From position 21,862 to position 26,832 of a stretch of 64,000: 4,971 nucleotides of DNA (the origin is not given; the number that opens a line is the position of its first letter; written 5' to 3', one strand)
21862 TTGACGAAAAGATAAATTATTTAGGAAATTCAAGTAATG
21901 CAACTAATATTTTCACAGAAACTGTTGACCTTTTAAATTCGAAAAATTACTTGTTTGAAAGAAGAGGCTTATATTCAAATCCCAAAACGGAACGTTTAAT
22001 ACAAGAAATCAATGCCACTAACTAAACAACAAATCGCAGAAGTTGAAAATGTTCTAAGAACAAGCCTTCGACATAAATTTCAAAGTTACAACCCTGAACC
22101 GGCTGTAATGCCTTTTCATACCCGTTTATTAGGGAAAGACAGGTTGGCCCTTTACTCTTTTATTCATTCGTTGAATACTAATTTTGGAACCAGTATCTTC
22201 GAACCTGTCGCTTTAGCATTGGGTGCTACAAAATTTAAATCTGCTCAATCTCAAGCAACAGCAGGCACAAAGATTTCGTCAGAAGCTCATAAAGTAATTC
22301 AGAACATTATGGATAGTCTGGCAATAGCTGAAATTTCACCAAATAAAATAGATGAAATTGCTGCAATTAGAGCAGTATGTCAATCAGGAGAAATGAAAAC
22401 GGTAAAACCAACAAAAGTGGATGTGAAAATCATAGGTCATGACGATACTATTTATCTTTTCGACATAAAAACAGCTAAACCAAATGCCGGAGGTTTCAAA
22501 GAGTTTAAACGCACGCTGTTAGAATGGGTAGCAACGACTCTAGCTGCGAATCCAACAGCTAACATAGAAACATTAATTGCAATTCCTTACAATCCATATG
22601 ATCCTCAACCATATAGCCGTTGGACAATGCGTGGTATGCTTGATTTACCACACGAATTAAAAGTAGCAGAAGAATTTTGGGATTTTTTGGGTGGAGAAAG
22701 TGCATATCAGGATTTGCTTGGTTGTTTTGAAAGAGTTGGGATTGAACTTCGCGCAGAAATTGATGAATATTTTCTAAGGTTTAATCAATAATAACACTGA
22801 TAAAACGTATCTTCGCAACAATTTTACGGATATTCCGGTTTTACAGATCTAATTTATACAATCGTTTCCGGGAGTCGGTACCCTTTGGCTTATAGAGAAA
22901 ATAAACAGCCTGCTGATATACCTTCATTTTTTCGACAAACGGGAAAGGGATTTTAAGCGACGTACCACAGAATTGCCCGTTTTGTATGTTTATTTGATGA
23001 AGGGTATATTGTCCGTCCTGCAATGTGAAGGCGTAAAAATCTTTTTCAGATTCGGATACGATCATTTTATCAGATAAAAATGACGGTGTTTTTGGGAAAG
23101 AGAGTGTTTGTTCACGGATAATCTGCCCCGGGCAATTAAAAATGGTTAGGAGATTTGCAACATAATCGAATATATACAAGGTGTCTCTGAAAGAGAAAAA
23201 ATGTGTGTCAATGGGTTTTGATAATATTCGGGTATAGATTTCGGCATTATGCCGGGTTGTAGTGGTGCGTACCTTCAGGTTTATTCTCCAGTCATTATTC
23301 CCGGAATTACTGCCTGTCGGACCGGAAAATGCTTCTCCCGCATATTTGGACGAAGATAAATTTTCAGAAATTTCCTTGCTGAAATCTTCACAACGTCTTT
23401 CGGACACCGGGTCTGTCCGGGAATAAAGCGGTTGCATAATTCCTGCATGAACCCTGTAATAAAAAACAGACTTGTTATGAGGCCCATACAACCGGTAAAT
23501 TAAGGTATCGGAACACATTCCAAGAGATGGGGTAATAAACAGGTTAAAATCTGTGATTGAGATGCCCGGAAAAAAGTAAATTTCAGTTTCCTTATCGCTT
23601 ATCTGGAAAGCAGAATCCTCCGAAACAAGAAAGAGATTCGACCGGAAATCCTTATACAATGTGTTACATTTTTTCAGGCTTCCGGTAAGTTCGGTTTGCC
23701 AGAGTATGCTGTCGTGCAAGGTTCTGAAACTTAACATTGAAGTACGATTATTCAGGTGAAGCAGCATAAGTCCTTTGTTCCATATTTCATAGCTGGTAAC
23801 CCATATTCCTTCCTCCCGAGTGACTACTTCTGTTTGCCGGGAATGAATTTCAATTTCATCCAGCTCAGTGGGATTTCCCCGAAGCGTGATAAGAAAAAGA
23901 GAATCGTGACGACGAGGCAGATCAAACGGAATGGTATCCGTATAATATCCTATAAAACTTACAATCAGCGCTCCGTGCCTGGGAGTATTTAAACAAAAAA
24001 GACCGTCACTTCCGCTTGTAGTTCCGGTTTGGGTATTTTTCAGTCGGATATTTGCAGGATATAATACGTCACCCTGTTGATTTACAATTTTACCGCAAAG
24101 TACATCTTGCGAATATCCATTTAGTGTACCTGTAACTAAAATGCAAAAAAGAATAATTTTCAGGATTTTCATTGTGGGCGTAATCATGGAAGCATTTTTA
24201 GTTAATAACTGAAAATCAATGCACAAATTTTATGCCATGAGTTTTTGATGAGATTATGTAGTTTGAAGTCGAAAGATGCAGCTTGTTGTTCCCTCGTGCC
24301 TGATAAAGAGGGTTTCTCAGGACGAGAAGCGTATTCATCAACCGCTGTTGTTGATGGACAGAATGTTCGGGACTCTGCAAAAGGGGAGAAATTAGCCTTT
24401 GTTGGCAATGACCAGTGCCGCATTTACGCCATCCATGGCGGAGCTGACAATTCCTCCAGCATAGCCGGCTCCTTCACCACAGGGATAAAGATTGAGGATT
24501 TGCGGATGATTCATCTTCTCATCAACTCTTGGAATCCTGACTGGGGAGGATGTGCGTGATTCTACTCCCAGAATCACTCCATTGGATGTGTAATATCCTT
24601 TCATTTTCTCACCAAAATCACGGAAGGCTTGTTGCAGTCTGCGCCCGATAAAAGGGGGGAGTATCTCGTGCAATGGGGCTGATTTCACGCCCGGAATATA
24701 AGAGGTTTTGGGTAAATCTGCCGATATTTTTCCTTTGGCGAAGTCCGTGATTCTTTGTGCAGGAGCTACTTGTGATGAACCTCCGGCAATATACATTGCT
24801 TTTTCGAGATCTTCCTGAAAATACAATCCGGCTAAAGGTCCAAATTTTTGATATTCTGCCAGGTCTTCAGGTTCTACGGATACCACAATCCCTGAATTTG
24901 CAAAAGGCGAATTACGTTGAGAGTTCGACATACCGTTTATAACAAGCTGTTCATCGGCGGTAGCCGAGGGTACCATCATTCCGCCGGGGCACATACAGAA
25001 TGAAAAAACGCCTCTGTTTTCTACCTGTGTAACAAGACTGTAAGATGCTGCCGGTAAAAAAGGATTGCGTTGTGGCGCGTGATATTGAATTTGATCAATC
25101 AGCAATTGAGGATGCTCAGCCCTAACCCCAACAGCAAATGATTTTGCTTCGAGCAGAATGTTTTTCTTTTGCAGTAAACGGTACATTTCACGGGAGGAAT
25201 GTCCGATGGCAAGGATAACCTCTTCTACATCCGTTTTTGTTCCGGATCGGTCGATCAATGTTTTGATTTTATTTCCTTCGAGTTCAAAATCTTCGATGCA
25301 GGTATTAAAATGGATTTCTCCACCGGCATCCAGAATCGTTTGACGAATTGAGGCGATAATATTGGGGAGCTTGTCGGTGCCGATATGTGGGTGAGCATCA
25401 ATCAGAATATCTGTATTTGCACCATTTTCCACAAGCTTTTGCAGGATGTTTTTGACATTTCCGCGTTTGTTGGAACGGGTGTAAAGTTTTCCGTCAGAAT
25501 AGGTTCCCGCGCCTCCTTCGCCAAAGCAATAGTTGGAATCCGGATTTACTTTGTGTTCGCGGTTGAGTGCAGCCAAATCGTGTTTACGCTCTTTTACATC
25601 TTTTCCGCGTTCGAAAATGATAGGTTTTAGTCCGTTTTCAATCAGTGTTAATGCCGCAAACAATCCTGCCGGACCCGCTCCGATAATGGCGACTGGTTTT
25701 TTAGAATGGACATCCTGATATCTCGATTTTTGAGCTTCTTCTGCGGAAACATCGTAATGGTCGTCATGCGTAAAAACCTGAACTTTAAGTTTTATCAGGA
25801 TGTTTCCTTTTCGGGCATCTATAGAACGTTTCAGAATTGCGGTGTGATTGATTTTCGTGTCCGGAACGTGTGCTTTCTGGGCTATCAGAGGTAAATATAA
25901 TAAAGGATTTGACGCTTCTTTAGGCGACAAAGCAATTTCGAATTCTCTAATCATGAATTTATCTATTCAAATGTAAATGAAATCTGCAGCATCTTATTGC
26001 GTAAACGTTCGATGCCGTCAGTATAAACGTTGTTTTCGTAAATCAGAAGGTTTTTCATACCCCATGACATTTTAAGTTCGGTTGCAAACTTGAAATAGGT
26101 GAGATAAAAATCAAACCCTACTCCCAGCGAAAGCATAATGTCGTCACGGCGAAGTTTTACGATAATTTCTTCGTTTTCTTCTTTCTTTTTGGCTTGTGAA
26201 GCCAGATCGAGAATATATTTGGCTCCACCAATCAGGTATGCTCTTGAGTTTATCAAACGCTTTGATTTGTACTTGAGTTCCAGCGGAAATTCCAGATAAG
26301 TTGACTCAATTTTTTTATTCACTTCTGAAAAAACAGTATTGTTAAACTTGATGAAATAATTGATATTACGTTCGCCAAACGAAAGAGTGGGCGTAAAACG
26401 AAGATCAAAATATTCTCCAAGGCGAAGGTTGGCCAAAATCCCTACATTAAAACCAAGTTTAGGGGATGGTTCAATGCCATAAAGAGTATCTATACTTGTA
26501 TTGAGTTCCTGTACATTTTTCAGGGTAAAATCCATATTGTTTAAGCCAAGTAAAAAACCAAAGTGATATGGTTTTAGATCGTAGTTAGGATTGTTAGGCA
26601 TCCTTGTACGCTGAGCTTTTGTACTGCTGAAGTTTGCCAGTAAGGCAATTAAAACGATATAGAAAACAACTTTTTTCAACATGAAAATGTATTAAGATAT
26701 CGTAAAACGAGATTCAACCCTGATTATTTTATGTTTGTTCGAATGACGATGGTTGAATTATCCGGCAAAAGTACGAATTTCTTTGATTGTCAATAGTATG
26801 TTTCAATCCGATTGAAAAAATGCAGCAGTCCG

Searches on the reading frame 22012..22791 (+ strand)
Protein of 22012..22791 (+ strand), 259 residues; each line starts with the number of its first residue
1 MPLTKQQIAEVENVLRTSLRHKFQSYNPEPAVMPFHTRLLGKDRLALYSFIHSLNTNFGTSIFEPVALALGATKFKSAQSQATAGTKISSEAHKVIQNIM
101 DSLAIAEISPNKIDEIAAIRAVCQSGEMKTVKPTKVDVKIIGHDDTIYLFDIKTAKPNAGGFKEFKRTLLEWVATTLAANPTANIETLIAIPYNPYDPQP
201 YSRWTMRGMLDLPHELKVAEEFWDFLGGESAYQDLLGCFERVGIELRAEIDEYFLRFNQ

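Call 55: search_protein_families(library=pfam, proteins=[window:22012-22791:+], max_evalue=0.001)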
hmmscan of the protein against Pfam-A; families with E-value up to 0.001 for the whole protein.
window:22012-22791:+ (259 aa): 1 family
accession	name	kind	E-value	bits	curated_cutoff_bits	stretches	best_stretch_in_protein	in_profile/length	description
PF09520.16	RE_TdeIII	-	6.5e-91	304.7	27.2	1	5-243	2-242/242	Type II restriction endonuclease, TdeIII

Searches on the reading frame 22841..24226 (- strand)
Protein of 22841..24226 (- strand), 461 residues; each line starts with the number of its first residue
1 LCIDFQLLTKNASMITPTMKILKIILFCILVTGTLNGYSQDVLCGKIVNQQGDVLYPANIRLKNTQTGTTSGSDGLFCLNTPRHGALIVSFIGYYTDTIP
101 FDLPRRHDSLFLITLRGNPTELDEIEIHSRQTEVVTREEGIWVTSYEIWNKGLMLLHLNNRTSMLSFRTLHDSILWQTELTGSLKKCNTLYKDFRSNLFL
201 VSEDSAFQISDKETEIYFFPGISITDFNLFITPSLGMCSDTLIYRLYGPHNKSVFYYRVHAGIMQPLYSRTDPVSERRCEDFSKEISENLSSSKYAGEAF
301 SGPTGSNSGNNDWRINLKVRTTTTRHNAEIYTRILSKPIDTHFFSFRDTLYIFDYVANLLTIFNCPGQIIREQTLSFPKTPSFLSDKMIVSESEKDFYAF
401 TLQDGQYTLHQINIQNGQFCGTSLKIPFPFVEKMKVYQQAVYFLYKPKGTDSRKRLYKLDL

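Call 55: search_protein_families(library=pfam, proteins=[window:22841-24226:-], max_evalue=0.001)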
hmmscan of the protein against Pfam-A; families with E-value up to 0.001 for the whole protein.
window:22841-24226:- (461 aa): 2 families
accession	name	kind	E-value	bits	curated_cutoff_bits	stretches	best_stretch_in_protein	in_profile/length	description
PF13715.12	CarbopepD_reg_2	-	3.7e-10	40.1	32.2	1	44-125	2-86/88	CarboxypepD_reg-like domain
PF13620.12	CarboxypepD_reg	-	2.7e-05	24.8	32.3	1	45-105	4-71/82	Carboxypeptidase regulatory-like domain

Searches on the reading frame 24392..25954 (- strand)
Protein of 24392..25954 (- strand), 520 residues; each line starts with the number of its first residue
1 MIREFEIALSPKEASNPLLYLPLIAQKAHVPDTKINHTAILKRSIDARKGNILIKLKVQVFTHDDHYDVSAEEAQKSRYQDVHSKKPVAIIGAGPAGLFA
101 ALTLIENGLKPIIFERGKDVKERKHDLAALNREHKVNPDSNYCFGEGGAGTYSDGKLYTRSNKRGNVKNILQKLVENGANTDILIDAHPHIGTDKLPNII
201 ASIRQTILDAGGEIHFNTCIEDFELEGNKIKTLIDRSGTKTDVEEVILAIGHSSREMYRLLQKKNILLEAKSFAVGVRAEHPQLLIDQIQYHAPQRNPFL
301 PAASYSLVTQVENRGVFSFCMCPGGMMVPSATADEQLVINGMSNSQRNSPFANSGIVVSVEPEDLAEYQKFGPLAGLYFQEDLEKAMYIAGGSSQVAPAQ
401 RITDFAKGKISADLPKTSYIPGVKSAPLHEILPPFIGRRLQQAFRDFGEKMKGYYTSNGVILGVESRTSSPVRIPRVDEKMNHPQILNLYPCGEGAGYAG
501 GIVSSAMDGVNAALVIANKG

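Call 55: search_protein_families(library=pfam, proteins=[window:24392-25954:-], max_evalue=0.001)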
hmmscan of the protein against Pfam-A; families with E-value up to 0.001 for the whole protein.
window:24392-25954:- (520 aa): 8 families
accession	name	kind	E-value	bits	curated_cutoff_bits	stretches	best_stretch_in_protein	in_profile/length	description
PF21688.3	FAD-depend_C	-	5.9e-73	245.7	27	1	272-468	1-197/197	FAD-dependent protein, C-terminal domain-like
PF01266.30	DAO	-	3.6e-10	40.3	27.9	1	202-305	154-255/353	FAD dependent oxidoreductase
PF03486.20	HI0933_like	-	2.7e-08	34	50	1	88-494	3-218/244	HI0933-like protein Rossmann domain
PF07992.20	Pyr_redox_2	-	7.3e-08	32.6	26.1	1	87-119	2-34/291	Pyridine nucleotide-disulphide oxidoreductase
PF13738.12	Pyr_redox_3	-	5.5e-06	26.3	30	1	90-120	2-33/305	Pyridine nucleotide-disulphide oxidoreductase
PF00890.30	FAD_binding_2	-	4.4e-05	23.3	20.4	1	88-118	2-32/414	FAD binding domain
PF01494.25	FAD_binding_3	-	0.00016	21.5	22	1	87-118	3-34/349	FAD binding domain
PF13450.12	NAD_binding_8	-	0.00072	20.2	21.9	0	90-119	1-30/68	NAD(P)-binding Rossmann-like domain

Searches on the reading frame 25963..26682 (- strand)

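Call 5: search_protein_families(library=pfam, proteins=[window:25963-26682:-], max_evalue=1)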
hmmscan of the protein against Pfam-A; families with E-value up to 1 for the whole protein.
window:25963-26682:- (239 aa): 2 families
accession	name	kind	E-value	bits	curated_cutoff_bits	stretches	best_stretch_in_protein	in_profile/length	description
PF13568.12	OMP_b-brl_2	-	3.1e-17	63.6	27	1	28-212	6-173/175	Outer membrane protein beta-barrel domain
PF13505.12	OMP_b-brl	-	0.00043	20.9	28.7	1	45-196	26-142/175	Outer membrane protein beta-barrel domain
